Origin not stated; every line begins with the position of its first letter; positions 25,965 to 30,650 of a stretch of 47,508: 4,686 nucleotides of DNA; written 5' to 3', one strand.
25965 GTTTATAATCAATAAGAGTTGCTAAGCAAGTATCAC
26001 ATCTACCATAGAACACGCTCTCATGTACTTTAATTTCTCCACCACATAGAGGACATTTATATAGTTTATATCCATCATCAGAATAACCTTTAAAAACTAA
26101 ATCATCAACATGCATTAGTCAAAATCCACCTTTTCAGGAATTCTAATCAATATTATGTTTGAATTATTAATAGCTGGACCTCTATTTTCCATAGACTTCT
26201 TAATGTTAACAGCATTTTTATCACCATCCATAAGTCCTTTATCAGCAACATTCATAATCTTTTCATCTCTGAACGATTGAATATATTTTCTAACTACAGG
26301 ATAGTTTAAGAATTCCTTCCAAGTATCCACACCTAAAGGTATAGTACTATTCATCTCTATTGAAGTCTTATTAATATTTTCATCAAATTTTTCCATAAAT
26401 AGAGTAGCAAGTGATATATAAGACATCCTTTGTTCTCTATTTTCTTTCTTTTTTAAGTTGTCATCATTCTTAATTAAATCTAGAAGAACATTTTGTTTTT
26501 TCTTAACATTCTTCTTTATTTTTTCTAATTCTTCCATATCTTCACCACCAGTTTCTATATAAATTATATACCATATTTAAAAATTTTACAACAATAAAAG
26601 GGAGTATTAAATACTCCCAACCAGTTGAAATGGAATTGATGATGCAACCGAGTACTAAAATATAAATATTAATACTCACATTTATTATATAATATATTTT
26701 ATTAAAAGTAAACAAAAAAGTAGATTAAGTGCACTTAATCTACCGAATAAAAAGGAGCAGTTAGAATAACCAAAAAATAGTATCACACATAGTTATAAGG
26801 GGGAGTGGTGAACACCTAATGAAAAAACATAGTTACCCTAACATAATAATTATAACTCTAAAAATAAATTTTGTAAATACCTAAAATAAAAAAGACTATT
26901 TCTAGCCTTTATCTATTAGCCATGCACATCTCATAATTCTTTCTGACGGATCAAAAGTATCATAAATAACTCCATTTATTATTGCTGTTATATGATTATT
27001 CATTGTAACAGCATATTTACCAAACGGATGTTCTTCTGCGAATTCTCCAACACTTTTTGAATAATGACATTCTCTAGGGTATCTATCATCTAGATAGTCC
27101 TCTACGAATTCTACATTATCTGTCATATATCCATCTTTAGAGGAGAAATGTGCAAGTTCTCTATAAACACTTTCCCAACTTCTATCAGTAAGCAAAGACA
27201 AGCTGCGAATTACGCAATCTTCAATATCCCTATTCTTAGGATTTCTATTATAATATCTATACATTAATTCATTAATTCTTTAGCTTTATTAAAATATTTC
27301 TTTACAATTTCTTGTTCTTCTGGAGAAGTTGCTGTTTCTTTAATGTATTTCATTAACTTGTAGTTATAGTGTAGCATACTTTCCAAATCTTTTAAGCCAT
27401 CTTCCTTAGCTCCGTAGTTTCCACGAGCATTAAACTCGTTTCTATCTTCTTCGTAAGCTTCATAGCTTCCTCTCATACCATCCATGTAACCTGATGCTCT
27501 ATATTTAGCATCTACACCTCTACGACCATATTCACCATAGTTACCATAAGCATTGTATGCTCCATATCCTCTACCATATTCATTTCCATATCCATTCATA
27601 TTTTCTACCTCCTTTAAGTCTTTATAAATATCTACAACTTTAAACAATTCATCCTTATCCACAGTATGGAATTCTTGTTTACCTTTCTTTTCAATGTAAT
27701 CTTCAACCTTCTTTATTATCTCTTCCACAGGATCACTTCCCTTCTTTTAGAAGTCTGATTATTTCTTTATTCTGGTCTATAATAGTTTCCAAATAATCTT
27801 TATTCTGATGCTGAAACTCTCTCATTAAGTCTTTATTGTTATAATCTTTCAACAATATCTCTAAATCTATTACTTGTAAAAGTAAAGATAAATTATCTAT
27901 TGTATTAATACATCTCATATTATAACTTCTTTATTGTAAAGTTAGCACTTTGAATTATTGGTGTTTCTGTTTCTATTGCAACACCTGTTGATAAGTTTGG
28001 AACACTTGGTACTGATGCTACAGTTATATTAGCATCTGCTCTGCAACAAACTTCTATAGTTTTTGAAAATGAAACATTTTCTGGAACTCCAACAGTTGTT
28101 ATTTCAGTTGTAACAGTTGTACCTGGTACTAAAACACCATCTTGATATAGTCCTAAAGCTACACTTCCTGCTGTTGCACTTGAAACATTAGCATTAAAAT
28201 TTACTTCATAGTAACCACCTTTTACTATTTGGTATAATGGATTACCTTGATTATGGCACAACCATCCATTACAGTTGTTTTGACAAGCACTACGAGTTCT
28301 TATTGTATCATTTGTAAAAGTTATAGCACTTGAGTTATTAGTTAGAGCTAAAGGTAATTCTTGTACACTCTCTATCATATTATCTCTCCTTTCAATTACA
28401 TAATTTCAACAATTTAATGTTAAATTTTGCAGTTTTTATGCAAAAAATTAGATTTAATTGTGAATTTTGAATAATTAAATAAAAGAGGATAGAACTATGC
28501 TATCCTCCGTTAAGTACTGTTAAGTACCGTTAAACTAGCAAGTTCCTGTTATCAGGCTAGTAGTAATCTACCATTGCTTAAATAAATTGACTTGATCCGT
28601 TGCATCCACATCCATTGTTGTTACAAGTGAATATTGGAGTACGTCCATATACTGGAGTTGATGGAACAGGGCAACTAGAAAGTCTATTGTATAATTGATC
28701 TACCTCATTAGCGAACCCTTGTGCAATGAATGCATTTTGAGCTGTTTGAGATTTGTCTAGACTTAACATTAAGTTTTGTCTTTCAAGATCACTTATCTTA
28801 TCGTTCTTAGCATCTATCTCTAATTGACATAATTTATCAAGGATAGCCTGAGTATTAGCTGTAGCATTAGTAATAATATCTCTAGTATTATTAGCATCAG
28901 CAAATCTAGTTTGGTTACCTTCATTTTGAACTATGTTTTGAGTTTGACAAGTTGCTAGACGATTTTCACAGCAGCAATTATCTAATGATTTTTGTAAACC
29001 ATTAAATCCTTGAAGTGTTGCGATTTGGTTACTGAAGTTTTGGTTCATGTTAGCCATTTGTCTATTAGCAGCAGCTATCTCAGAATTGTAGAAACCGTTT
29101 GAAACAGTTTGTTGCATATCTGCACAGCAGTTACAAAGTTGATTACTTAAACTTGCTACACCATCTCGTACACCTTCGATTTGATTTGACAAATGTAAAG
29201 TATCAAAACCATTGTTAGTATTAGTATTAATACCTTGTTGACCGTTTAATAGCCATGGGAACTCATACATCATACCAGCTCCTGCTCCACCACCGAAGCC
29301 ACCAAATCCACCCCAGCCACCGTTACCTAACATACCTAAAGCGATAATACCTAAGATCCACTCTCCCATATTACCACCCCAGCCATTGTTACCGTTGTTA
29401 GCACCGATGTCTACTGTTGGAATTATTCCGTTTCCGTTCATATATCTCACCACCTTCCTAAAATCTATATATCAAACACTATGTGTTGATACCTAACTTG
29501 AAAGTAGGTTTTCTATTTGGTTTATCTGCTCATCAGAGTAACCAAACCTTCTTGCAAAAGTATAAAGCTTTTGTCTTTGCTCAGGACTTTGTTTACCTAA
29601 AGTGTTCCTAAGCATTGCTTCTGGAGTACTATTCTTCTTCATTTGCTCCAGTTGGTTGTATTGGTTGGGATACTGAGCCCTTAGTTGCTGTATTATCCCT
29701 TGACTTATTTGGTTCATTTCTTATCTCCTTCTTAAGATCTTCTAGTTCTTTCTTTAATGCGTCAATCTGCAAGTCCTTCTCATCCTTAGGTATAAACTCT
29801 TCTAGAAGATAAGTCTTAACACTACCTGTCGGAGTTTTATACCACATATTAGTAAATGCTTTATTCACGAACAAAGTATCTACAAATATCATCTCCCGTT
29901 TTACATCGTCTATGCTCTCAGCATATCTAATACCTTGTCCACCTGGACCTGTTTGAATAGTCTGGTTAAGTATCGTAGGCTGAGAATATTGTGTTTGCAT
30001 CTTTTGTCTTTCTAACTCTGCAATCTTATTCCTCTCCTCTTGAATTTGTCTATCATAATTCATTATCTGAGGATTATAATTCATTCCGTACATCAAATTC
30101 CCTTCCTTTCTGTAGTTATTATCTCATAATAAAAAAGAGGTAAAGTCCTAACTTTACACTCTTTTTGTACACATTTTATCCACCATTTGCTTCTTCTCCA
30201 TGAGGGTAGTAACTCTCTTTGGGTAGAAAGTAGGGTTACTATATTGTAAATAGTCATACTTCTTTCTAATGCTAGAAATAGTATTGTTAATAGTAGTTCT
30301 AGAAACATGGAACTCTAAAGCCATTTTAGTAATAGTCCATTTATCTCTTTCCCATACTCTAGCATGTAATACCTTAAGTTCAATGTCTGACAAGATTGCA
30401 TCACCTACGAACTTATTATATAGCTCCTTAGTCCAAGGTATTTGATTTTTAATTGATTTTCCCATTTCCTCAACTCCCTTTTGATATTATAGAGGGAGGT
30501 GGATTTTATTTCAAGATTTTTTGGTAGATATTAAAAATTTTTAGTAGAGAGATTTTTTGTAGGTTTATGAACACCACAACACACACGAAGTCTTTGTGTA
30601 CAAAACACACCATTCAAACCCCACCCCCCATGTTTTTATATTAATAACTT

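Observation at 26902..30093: Seven-gene cassette of unknown function upstream of terS, with its own terminators and spore-surface-like composition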

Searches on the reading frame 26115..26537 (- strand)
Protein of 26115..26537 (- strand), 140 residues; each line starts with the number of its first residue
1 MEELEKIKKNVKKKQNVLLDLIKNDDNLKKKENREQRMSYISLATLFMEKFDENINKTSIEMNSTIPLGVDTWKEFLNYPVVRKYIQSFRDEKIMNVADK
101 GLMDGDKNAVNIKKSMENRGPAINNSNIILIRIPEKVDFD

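Call 5: search_protein_families(library=pfam, max_evalue=0.1, proteins=[window:26115-26537:-])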
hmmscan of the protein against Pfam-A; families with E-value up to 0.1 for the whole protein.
window:26115-26537:- (140 aa): 1 family
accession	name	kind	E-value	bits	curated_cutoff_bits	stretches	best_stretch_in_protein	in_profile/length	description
PF21811.2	RdfA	-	0.092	13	27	0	74-128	97-150/195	Rod-determining factor A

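Call 6: search_protein_families(library=phrogs, max_evalue=0.01, proteins=[window:26115-26537:-])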
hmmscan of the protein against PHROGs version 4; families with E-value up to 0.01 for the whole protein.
window:26115-26537:- (140 aa): 0 families

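Call 15: search_protein_families(library=ncbifam, max_evalue=0.1, proteins=[window:26115-26537:-])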
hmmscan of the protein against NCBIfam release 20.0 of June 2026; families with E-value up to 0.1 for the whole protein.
window:26115-26537:- (140 aa): 0 families

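Call 49: search_protein_families(library=padloc, max_evalue=0.01, proteins=[window:26115-26537:-])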
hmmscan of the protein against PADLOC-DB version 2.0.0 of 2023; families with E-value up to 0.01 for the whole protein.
window:26115-26537:- (140 aa): 0 families

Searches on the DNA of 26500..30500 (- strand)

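Call 4: search_dna_similar(query=window:26500-30500:-, collection=phages, mode=near, max_rows=20)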
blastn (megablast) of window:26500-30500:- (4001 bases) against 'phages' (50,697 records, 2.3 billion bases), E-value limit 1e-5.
No match.
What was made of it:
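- Tried and rejected: Nucleotide search of the cassette against phage records found no match (call 4).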
